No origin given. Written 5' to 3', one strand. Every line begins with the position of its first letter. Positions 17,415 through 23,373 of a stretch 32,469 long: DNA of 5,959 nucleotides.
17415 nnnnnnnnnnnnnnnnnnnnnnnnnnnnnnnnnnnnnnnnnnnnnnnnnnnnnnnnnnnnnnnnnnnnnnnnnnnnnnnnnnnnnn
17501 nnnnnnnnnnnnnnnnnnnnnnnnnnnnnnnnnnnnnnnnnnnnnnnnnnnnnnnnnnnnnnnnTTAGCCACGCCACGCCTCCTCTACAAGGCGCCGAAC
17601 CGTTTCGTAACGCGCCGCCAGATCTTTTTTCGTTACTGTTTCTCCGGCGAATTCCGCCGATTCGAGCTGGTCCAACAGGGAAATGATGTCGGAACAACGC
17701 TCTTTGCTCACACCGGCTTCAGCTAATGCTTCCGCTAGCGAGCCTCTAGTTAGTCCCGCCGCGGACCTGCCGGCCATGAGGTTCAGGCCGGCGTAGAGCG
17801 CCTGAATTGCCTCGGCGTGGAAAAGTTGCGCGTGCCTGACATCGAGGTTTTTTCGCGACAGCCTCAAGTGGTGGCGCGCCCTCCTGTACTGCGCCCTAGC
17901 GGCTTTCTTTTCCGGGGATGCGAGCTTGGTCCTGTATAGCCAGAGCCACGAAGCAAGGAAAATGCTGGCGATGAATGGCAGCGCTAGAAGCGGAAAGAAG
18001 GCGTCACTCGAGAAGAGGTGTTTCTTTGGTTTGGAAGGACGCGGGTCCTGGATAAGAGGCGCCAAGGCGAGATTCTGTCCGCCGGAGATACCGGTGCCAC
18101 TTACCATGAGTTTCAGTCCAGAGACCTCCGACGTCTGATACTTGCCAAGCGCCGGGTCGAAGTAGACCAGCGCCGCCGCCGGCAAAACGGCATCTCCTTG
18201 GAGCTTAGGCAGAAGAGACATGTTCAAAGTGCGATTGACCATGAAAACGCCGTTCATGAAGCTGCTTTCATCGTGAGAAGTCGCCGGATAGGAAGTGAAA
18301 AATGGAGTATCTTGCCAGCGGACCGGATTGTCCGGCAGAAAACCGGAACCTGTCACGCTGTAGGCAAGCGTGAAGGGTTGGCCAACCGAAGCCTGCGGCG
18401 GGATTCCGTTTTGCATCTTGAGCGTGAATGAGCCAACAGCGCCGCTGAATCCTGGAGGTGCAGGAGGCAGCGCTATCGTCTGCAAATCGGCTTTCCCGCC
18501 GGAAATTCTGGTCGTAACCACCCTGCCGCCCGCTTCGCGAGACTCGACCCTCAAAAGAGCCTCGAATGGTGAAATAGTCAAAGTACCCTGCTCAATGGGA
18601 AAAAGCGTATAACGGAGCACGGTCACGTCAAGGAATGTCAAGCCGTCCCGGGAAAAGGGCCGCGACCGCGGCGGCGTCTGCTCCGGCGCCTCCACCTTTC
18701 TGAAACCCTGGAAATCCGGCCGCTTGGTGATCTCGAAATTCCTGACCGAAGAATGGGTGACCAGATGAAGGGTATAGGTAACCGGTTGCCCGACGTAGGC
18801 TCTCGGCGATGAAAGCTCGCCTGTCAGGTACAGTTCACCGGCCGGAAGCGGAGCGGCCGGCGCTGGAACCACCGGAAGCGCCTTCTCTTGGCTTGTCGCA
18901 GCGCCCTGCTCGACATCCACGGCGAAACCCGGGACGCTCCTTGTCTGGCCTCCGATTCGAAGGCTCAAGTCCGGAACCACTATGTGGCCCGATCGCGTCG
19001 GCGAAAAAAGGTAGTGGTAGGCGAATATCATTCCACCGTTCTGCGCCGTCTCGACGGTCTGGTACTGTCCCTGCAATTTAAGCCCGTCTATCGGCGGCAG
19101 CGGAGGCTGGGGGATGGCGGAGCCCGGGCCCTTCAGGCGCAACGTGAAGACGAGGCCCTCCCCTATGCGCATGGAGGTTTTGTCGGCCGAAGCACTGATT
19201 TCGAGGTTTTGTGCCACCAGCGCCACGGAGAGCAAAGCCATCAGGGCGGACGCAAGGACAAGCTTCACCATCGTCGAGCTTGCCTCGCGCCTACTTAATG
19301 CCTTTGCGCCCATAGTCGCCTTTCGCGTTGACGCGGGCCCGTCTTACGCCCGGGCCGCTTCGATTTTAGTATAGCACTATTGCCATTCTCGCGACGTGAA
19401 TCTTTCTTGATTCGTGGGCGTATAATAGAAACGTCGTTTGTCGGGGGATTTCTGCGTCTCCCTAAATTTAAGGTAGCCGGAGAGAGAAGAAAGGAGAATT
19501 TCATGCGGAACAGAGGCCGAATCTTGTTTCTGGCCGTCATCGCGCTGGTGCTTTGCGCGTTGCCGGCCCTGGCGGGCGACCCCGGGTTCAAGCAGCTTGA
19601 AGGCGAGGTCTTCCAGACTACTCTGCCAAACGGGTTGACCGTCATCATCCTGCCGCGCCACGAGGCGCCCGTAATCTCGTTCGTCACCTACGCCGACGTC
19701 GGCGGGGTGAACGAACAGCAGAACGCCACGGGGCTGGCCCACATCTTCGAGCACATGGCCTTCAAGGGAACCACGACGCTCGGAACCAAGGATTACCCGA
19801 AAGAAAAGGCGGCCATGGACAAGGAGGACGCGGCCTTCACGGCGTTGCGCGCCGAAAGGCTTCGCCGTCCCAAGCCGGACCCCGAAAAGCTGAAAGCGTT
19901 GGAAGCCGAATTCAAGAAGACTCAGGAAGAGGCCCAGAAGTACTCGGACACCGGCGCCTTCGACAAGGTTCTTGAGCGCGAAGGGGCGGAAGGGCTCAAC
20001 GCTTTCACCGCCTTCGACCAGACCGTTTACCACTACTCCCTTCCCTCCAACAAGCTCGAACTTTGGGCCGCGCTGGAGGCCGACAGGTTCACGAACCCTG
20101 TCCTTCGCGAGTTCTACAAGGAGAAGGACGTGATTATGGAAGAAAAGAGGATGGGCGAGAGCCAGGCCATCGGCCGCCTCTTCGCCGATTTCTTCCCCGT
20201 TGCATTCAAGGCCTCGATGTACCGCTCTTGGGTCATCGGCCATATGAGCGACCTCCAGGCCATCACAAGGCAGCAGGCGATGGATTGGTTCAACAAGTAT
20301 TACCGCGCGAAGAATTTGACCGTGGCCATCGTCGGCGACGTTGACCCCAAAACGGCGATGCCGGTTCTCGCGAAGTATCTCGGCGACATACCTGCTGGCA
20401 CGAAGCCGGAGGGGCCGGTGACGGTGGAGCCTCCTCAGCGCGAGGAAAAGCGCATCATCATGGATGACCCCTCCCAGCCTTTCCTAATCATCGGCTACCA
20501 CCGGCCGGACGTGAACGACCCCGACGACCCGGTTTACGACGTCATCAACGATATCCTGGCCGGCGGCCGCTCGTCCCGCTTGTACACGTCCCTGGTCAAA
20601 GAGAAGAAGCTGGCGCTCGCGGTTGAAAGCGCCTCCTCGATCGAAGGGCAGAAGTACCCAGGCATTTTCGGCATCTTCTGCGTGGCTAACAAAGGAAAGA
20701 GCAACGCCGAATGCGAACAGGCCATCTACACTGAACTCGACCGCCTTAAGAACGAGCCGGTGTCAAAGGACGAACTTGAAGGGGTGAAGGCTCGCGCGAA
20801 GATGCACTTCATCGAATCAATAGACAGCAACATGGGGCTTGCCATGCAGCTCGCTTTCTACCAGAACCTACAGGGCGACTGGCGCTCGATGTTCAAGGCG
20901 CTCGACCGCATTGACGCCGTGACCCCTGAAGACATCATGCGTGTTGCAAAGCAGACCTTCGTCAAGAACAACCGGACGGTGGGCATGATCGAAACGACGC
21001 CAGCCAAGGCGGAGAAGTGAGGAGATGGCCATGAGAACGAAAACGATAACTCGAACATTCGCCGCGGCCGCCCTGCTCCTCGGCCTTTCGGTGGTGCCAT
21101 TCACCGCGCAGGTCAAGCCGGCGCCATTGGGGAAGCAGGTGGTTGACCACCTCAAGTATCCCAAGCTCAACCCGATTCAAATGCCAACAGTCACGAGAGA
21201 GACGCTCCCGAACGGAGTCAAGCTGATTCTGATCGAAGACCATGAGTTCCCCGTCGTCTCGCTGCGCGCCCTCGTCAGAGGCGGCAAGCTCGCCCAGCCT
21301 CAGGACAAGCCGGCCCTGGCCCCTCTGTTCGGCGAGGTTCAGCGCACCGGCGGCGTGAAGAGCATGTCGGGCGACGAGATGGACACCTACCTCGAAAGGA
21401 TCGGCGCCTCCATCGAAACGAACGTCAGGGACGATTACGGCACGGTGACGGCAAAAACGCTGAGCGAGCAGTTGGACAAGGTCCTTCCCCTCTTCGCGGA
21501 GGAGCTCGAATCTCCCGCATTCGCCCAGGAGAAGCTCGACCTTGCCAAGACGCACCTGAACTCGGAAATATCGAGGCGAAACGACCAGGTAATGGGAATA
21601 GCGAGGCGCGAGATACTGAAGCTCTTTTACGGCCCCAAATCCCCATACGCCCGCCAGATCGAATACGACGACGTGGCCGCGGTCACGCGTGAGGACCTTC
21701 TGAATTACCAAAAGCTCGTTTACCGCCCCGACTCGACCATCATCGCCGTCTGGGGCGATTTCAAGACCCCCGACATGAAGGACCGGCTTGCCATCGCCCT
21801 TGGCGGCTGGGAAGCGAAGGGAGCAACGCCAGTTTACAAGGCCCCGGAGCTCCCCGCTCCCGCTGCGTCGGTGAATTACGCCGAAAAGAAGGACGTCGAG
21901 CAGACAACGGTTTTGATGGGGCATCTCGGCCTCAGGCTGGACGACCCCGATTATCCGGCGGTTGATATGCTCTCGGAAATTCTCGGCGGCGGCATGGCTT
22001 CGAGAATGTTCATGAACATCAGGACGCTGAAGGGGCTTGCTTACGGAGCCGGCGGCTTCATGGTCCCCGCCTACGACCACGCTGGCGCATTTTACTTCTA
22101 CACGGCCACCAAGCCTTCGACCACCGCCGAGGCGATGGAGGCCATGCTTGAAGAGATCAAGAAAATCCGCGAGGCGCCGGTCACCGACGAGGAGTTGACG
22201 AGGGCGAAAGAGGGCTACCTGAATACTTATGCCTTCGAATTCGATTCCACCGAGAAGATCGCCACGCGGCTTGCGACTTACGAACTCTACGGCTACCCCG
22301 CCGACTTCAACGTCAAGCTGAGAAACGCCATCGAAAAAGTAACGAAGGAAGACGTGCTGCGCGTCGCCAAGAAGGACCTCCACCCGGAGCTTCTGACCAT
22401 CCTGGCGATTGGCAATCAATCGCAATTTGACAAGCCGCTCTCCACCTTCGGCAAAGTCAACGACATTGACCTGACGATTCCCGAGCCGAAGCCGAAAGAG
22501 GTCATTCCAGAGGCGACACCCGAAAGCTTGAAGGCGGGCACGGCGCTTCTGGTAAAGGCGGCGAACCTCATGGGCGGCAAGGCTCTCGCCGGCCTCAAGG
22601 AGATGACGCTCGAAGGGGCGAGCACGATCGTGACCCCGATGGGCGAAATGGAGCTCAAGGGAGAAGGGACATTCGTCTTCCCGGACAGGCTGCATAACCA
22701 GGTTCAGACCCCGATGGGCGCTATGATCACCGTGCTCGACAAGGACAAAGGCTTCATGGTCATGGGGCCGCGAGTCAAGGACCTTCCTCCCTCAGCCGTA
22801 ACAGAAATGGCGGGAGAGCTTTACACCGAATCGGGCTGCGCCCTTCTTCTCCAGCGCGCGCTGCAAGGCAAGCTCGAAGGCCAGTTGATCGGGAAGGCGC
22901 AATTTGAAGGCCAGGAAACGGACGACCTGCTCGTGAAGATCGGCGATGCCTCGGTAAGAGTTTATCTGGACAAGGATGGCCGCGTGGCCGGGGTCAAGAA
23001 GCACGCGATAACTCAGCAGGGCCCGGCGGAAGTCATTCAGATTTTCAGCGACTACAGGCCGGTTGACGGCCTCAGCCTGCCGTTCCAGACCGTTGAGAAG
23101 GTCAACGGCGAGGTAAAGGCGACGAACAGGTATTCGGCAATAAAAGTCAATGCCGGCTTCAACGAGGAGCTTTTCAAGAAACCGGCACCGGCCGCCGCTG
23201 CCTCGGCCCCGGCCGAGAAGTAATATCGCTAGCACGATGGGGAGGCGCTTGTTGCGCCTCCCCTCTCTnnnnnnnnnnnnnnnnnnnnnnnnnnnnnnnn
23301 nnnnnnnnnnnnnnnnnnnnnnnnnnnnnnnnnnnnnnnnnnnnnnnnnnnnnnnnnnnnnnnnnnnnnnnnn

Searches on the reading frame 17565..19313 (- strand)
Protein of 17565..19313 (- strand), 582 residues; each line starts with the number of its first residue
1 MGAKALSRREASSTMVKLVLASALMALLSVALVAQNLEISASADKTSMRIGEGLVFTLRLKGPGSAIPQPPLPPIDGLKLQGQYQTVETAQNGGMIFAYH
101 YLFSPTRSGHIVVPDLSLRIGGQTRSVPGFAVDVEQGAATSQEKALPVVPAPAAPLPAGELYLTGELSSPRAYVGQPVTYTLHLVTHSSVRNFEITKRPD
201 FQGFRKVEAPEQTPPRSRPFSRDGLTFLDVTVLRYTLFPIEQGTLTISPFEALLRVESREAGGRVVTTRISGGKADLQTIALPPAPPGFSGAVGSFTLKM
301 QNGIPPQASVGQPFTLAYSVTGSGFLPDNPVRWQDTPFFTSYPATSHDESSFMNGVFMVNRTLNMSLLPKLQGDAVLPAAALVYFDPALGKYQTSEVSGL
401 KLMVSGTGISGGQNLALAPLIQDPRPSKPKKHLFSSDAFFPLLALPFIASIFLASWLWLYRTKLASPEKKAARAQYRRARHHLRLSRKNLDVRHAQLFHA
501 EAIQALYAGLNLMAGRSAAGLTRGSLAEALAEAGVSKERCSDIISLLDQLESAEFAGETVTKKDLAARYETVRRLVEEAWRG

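Call 32: search_protein_families(library=pfam, proteins=[window:17565-19313:-], max_evalue=0.00001)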
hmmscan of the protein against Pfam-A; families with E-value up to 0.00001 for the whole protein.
window:17565-19313:- (582 aa): 1 family
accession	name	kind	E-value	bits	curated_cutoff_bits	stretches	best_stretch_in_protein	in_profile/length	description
PF13584.12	BatD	-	1.6e-17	64.3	24.1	0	307-397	7-85/92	BatD DUF11 like domain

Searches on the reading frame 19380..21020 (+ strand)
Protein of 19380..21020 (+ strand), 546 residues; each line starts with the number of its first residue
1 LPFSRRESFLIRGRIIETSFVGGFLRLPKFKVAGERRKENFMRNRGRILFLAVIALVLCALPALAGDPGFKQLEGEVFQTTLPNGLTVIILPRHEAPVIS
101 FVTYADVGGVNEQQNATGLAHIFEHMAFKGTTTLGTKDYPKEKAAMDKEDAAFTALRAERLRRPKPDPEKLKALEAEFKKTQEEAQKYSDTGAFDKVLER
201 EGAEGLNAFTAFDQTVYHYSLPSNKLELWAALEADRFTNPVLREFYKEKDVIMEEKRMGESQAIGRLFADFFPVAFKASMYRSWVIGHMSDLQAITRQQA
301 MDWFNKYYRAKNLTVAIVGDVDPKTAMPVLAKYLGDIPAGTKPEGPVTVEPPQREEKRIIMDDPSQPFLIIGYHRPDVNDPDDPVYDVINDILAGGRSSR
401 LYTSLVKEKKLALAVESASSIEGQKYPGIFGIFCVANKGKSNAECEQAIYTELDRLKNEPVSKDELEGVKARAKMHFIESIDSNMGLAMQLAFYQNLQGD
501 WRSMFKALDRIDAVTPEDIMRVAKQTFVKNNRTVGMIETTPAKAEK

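Call 58: search_protein_families(library=pfam, proteins=[window:19380-21020:+], max_evalue=0.001)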
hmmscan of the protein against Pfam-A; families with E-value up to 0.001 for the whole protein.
window:19380-21020:+ (546 aa): 2 families
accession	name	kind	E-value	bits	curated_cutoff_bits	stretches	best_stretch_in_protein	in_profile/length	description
PF05193.26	Peptidase_M16_C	-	4.4e-36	124.9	23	1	295-471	2-179/181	Peptidase M16 inactive domain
PF00675.25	Peptidase_M16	-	1e-15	58.3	22.3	2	104-154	18-68/149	Insulinase (Peptidase family M16)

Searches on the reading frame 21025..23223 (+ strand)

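Call 32: search_protein_families(library=pfam, proteins=[window:21025-23223:+], max_evalue=0.00001)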
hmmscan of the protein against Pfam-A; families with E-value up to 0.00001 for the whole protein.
window:21025-23223:+ (732 aa): 2 families
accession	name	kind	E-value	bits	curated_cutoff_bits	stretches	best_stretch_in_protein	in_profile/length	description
PF05193.26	Peptidase_M16_C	-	6.4e-36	124.3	23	1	220-397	2-180/181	Peptidase M16 inactive domain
PF00675.25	Peptidase_M16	-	5e-07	30.2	22.3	1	70-189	5-123/149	Insulinase (Peptidase family M16)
